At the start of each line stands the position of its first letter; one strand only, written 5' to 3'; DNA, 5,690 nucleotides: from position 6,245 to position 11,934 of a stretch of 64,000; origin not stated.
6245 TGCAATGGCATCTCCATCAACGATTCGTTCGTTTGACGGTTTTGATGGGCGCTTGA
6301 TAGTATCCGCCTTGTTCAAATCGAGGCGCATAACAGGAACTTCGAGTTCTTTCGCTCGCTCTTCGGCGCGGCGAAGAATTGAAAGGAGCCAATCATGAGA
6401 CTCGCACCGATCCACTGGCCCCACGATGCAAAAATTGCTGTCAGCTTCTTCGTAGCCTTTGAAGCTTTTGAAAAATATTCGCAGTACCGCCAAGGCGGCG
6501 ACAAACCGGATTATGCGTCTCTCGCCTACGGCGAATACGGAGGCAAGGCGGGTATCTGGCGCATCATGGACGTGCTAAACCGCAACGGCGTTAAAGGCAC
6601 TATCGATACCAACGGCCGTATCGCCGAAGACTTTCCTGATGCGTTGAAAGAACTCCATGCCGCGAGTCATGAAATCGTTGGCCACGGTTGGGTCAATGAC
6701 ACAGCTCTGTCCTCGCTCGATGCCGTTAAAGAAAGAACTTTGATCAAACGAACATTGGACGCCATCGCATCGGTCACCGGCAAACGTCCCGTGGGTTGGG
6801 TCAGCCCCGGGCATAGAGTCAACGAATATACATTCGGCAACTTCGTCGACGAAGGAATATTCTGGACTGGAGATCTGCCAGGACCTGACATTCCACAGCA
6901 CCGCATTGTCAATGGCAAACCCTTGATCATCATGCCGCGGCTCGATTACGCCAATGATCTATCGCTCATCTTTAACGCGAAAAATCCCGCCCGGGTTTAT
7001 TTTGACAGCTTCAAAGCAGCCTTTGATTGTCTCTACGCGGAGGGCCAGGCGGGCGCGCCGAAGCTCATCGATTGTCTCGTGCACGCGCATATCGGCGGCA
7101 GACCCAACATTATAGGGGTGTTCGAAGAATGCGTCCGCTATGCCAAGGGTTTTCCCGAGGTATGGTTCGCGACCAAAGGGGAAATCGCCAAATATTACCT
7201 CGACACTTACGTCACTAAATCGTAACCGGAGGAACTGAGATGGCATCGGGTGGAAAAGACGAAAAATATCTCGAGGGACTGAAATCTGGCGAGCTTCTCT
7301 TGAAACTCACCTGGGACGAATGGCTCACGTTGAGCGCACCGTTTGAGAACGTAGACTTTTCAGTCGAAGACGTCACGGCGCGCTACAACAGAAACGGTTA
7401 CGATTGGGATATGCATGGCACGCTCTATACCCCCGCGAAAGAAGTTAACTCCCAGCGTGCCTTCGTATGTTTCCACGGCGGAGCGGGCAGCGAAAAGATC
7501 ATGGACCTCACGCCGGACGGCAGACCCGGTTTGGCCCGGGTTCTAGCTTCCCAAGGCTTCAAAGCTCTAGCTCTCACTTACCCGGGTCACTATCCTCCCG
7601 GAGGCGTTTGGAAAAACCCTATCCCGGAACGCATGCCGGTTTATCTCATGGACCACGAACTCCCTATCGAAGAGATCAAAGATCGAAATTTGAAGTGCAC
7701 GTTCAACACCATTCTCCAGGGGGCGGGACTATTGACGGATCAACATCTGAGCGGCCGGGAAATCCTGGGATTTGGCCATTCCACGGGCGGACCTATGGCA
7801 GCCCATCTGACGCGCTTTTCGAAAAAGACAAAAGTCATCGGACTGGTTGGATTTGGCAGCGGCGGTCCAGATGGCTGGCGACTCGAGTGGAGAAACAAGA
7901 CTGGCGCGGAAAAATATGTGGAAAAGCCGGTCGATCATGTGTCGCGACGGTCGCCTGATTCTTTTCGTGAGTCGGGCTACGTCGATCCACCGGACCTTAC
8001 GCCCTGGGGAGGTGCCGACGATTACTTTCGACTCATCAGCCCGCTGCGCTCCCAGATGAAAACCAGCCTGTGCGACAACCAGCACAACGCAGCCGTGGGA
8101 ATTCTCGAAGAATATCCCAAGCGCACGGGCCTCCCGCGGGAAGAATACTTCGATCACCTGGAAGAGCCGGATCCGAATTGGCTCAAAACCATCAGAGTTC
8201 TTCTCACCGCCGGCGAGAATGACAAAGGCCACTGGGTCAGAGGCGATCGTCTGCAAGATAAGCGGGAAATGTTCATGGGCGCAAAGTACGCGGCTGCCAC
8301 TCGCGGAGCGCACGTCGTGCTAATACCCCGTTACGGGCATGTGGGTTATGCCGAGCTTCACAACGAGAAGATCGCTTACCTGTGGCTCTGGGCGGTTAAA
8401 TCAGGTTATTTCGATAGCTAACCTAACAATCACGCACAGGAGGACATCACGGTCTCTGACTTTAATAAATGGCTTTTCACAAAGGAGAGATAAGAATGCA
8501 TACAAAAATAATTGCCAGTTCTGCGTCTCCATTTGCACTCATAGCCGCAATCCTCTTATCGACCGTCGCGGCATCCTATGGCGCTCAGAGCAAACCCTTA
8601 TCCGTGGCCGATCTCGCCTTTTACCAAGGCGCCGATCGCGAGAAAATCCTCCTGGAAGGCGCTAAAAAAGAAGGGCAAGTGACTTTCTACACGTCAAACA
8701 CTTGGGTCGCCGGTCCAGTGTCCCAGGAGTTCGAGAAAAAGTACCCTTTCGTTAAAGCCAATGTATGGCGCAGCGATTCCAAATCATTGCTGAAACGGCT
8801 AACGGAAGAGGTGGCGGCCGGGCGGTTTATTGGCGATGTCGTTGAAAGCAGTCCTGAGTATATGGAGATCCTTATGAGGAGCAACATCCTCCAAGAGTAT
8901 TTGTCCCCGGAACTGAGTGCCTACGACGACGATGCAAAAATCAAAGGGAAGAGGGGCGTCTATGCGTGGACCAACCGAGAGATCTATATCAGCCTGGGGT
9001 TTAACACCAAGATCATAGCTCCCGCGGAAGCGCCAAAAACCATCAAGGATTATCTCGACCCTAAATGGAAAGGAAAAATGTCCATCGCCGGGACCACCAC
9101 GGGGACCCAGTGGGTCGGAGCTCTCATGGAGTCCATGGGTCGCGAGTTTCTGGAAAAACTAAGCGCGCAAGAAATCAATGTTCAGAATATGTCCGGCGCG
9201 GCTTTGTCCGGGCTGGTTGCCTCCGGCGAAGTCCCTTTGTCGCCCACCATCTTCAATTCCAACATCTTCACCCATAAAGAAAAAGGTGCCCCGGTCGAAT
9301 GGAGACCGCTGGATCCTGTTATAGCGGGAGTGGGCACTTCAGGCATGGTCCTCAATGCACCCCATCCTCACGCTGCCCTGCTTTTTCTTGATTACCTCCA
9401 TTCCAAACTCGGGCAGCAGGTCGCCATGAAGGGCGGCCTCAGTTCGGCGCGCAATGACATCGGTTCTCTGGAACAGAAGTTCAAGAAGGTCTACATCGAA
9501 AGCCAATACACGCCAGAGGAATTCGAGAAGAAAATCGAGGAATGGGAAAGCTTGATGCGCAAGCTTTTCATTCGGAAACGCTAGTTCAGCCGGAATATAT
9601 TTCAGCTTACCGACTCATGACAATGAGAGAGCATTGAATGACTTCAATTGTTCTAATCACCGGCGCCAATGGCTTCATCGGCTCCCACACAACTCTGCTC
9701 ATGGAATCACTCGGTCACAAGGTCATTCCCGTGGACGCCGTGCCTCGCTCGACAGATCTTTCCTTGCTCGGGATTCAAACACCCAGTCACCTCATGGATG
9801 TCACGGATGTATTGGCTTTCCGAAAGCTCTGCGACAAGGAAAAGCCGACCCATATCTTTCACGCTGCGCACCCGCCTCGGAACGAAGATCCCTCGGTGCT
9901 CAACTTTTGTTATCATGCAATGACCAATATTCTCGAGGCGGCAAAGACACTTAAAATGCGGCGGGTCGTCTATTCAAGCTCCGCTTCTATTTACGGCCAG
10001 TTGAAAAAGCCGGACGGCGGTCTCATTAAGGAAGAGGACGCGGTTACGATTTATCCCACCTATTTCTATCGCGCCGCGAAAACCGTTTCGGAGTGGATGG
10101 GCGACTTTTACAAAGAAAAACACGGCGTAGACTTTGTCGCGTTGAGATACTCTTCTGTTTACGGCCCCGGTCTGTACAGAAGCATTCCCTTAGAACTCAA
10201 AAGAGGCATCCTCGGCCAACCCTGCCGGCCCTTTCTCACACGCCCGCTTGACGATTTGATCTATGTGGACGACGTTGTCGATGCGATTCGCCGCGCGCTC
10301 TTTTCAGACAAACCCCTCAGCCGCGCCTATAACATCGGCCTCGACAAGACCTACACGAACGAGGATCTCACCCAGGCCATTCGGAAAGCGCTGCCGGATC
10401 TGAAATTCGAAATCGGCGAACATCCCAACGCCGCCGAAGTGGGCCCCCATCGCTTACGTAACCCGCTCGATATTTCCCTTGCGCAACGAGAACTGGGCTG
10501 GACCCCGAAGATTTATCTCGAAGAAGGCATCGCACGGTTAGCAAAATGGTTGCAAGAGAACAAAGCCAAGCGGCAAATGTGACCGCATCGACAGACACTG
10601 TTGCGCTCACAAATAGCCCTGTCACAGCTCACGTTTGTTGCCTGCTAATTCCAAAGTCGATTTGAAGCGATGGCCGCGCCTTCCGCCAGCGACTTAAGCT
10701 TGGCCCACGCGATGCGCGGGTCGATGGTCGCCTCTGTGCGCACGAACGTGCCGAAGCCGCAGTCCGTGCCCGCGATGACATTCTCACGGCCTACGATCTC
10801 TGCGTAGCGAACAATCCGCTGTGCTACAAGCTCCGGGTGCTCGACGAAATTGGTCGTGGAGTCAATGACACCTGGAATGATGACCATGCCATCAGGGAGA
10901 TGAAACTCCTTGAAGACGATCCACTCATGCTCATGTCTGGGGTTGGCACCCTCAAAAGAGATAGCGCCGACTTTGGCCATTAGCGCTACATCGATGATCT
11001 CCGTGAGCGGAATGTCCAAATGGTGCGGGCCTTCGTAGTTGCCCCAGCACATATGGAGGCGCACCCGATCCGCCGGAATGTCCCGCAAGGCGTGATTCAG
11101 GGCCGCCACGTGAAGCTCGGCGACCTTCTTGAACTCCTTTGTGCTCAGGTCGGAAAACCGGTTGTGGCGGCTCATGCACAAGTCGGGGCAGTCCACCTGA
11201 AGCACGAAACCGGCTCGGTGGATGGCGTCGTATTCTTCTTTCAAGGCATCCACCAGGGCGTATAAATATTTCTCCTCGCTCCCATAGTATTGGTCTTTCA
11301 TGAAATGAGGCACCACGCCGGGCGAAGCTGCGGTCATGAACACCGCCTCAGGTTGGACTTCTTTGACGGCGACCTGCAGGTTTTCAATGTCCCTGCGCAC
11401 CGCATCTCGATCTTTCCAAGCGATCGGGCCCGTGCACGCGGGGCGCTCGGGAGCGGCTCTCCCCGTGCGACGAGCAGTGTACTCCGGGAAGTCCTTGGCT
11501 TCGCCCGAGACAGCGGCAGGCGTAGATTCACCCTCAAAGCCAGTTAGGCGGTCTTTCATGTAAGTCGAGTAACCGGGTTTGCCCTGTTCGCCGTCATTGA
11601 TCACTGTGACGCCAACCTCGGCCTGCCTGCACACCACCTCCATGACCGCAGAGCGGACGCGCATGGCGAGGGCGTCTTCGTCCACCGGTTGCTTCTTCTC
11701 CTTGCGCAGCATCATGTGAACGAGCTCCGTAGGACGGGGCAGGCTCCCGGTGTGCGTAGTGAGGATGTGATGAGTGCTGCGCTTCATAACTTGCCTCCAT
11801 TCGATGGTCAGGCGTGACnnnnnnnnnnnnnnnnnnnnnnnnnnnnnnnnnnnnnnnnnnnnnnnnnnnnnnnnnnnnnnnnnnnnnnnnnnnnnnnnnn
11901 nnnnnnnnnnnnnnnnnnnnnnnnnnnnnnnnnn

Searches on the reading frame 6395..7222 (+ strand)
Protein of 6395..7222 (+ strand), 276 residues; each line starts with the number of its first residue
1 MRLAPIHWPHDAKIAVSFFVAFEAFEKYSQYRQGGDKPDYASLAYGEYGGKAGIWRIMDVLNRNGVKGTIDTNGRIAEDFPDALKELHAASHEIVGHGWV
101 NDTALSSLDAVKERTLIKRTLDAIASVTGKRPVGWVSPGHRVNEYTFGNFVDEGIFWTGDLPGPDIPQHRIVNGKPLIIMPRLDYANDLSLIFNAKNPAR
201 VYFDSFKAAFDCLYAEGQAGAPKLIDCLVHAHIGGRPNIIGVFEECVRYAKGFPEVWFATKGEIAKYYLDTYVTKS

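Call 69: search_protein_families(library=pfam, proteins=[window:6395-7222:+], max_evalue=0.0001)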
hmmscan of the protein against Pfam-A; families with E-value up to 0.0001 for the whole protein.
window:6395-7222:+ (276 aa): 1 family
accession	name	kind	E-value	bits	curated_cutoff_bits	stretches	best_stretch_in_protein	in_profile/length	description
PF01522.26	Polysacc_deac_1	-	5.9e-11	42.8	23.1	1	51-146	18-112/124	Polysaccharide deacetylase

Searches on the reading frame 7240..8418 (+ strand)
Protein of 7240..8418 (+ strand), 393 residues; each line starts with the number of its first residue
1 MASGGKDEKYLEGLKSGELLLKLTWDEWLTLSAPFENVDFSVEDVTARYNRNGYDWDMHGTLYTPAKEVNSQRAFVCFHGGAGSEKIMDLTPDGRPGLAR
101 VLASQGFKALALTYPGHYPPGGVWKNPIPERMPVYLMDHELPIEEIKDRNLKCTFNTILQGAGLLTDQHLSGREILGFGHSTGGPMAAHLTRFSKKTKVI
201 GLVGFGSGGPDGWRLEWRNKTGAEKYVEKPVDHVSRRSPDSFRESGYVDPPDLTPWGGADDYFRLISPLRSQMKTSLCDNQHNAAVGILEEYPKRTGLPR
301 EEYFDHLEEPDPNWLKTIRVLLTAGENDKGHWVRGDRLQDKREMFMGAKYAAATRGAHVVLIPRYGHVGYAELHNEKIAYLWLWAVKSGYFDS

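Call 69: search_protein_families(library=pfam, proteins=[window:7240-8418:+], max_evalue=0.0001)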
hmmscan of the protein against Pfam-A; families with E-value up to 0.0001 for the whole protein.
window:7240-8418:+ (393 aa): 1 family
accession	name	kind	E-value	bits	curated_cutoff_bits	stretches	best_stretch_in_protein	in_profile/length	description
PF12697.13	Abhydrolase_6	-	8.2e-07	30.3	26.3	1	76-371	2-208/217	Alpha/beta hydrolase family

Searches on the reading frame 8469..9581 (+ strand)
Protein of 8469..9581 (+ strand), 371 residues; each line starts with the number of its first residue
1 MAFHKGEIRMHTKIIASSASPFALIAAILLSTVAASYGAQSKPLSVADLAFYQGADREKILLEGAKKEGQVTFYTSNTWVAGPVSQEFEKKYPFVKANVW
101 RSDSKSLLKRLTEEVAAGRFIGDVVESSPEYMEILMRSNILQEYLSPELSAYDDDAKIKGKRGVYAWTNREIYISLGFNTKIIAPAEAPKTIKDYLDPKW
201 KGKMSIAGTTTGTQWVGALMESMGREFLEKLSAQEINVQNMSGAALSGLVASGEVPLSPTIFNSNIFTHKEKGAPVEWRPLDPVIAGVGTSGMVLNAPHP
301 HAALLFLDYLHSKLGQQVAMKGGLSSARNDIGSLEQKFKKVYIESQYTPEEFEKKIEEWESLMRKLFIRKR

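Call 69: search_protein_families(library=pfam, proteins=[window:8469-9581:+], max_evalue=0.0001)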
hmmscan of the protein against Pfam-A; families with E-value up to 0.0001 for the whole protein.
window:8469-9581:+ (371 aa): 3 families
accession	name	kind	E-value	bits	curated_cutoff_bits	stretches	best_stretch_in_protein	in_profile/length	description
PF13531.11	SBP_bac_11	-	6.4e-10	39.6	25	1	80-323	12-225/227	Bacterial extracellular solute-binding protein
PF13343.11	SBP_bac_6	-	6.9e-09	36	24.6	1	128-326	17-218/245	Bacterial extracellular solute-binding protein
PF01547.30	SBP_bac_1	-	1.3e-07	32.4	26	1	82-313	12-303/307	Bacterial extracellular solute-binding protein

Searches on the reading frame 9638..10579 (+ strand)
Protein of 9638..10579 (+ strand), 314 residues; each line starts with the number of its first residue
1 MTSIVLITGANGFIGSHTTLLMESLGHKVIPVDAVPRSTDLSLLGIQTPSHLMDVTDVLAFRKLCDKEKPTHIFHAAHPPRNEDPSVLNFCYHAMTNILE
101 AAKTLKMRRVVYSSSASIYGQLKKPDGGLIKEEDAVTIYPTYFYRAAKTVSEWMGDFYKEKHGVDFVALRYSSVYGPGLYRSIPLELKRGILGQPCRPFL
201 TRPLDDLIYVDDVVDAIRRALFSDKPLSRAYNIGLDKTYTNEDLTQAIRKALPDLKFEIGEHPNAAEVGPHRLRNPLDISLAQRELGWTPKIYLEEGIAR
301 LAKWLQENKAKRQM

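Call 69: search_protein_families(library=pfam, proteins=[window:9638-10579:+], max_evalue=0.0001)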
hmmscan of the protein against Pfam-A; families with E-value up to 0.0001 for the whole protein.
window:9638-10579:+ (314 aa): 3 families
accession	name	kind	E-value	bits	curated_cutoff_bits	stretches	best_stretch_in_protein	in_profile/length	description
PF01370.27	Epimerase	-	1.2e-36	126.7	20.9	1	5-234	1-240/240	NAD dependent epimerase/dehydratase family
PF16363.11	GDP_Man_Dehyd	-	4.6e-26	92.5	27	1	6-300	1-331/332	GDP-mannose 4,6 dehydratase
PF01073.25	3Beta_HSD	-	8e-10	38.6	22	1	6-217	1-225/280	3-beta hydroxysteroid dehydrogenase/isomerase family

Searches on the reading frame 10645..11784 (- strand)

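Call 69: search_protein_families(library=pfam, proteins=[window:10645-11784:-], max_evalue=0.0001)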
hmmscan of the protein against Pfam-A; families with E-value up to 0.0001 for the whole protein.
window:10645-11784:- (379 aa): 1 family
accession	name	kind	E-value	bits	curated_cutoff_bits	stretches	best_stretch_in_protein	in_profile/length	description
PF01717.24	Meth_synt_2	-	4.3e-13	49.7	21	1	170-353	145-312/324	Cobalamin-independent synthase, Catalytic domain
